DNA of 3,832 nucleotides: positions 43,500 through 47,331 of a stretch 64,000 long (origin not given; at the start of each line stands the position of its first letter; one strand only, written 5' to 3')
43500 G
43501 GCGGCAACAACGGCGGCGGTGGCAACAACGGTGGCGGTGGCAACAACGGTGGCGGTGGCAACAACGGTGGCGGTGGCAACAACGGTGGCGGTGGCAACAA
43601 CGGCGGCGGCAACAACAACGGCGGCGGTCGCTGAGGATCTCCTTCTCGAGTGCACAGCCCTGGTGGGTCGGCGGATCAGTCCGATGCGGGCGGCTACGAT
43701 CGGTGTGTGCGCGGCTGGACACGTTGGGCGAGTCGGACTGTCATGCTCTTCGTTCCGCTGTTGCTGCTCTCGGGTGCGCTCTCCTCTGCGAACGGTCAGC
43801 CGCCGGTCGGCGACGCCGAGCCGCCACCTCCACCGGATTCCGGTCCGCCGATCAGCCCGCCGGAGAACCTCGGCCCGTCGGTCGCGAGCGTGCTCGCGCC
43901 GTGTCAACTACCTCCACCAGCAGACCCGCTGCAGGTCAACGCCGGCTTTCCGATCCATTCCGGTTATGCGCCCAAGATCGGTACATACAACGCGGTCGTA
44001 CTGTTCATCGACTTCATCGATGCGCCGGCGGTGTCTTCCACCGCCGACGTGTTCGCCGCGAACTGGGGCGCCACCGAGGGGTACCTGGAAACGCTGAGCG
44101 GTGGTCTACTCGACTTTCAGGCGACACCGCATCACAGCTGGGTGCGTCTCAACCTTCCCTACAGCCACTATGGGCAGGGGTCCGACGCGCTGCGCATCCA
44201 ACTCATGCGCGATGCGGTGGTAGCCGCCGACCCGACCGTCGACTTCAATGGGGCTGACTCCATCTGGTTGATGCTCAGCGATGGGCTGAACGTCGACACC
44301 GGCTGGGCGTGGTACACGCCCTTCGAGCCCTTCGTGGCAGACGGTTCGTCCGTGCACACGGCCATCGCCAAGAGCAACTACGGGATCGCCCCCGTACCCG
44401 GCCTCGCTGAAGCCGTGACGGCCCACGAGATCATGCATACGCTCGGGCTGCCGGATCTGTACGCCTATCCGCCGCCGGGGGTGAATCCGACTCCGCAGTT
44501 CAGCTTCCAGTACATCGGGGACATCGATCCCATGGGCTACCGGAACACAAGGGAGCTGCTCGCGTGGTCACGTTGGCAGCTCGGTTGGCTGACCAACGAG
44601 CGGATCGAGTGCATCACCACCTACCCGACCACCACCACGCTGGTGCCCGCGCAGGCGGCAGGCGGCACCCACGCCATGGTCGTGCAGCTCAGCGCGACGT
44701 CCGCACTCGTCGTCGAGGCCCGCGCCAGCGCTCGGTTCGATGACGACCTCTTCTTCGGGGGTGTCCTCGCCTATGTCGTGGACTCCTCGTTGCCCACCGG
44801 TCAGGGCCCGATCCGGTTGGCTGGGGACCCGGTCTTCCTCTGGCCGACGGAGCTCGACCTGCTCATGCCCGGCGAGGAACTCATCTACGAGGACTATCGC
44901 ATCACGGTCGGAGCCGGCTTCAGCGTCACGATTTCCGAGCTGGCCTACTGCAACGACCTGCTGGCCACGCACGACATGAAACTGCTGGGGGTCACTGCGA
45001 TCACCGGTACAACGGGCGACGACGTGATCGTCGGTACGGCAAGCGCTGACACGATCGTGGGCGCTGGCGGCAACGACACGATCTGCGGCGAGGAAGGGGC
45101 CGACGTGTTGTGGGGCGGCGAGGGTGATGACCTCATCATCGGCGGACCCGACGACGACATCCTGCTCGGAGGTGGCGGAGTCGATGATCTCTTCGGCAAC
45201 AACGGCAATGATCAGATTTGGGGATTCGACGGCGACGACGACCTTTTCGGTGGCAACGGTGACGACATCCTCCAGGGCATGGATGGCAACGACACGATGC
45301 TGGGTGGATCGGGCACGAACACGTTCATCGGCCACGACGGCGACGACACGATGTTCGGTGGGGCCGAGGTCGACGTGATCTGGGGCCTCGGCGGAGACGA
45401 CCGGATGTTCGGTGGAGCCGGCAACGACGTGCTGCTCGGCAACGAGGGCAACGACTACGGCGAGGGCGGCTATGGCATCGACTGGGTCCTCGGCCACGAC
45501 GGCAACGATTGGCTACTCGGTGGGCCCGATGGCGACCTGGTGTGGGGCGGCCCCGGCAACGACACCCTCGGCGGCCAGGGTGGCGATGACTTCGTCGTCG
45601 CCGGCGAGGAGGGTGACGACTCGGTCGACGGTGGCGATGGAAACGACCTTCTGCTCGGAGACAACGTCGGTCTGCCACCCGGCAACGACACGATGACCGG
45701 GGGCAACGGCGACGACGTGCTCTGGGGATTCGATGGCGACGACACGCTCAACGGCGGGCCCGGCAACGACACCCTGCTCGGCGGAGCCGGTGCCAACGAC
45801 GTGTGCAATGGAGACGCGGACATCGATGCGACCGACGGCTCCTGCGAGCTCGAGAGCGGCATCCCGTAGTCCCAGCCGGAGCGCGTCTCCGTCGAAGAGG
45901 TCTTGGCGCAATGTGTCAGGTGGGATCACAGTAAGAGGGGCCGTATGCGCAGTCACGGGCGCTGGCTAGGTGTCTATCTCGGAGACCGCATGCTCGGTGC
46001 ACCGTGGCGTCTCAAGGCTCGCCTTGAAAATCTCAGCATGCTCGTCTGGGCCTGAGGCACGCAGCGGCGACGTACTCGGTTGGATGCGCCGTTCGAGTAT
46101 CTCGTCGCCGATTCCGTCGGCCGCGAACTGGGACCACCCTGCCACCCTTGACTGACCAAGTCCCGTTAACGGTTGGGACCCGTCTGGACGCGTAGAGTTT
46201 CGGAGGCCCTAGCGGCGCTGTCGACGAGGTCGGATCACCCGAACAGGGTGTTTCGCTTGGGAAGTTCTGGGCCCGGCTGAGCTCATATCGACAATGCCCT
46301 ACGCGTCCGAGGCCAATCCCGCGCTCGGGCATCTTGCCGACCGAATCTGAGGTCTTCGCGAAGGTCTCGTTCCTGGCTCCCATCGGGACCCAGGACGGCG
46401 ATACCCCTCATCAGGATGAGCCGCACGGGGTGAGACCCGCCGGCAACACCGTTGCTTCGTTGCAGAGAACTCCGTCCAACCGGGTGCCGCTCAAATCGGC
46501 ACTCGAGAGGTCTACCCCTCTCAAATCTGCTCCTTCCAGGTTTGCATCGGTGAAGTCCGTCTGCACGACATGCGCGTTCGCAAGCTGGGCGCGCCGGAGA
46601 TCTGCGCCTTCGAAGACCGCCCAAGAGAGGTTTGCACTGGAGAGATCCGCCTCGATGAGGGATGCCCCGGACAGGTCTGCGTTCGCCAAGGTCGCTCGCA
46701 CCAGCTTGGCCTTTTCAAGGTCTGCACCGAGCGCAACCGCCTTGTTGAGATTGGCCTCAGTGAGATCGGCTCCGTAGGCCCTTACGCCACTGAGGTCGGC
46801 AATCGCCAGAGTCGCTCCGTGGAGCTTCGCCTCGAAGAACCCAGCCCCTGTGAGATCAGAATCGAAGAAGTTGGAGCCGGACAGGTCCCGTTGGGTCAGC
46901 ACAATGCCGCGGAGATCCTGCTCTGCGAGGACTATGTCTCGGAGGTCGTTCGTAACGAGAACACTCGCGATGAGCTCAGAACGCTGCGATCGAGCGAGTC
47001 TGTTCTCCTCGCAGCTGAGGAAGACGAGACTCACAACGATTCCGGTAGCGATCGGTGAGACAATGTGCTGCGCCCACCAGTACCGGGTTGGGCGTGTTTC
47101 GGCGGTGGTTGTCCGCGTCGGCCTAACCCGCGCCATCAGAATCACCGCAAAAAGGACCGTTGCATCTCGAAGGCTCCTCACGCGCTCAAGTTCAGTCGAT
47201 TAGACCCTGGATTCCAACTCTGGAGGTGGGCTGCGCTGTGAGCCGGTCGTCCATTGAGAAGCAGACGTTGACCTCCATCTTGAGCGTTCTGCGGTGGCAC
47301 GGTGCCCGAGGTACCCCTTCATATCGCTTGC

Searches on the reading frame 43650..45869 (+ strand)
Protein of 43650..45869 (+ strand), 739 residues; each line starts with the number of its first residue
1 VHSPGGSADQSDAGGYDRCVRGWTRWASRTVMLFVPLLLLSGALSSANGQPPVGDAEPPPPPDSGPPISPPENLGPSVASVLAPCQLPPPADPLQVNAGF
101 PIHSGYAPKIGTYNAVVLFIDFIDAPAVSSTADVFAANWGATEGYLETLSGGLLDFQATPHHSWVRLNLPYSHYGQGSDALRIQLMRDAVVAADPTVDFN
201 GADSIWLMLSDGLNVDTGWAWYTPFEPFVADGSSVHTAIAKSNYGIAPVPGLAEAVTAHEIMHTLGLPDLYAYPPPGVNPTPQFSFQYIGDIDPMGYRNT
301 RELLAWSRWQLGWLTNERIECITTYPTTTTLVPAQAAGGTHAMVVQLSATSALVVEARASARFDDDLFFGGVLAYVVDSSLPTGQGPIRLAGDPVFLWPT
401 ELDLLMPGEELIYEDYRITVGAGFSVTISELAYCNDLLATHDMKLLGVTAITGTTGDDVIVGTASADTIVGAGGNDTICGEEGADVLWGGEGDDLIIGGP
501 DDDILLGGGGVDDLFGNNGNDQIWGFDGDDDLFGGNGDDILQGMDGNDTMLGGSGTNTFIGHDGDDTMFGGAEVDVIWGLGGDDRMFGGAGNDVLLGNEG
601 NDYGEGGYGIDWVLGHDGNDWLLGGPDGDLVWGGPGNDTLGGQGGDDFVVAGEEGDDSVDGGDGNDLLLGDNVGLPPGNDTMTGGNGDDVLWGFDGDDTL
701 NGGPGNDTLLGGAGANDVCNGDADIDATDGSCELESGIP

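Call 23: search_protein_families(library=pfam, proteins=[window:43650-45869:+], max_evalue=0.001)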
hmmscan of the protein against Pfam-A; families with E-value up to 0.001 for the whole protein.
window:43650-45869:+ (739 aa): 1 family
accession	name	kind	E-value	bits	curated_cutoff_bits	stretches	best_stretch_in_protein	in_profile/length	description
PF00353.25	HemolysinCabind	-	2.8e-46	155.4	23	8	452-487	1-36/36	RTX calcium-binding nonapeptide repeat (4 copies)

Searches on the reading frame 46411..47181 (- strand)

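Call 53: search_protein_families(library=pfam, proteins=[window:46411-47181:-], max_evalue=0.0001)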
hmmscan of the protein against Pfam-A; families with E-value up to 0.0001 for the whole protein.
window:46411-47181:- (256 aa): 3 families
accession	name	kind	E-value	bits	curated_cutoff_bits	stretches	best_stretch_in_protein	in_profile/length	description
PF00805.28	Pentapeptide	-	3.3e-48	161.2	20.2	5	193-232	1-40/40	Pentapeptide repeats (8 copies)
PF13599.13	Pentapeptide_4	-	1.6e-14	54.2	38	1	165-238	3-76/78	Pentapeptide repeat region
PF13576.12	Pentapeptide_3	-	1.2e-10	41.9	27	0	190-233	1-47/48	Pentapeptide repeats (9 copies)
